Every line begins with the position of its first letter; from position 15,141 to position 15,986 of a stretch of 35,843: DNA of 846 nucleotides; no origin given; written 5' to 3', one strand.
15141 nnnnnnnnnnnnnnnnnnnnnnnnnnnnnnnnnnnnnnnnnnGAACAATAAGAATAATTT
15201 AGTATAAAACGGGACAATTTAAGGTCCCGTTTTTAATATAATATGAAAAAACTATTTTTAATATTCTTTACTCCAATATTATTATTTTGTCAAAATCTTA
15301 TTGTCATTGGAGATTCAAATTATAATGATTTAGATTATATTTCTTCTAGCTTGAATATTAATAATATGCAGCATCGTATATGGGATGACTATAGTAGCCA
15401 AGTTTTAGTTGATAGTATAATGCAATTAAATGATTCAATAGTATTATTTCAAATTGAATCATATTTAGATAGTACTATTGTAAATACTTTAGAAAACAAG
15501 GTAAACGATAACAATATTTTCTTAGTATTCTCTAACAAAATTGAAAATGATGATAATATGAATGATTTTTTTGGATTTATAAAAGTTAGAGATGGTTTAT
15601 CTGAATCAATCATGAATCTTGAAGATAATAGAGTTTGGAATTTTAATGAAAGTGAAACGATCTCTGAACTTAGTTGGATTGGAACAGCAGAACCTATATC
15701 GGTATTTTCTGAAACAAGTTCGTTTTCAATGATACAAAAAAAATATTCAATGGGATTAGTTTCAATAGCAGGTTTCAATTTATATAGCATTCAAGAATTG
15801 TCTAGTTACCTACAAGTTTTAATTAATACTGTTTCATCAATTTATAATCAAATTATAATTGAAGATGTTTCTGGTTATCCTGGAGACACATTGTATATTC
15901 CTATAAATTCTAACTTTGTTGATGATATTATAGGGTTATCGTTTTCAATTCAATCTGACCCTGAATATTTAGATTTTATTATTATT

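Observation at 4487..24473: Dockerin-tagged proteases clustered with cohesin-like scaffold proteins, one of them T9SS-anchored: candidate cell-surface protease assembly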

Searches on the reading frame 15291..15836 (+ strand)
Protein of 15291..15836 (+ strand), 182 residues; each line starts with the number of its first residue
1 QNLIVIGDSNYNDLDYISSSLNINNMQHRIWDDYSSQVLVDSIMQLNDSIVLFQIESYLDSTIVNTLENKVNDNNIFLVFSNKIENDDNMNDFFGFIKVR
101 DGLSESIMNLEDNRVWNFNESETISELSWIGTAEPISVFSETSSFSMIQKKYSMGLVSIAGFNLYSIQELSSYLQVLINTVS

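Call 82: search_solved_structures(query=window:15291-15836:+, max_evalue=10)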
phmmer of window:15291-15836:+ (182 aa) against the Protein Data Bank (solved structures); distinct sequences matched with E-value up to 10: 0.
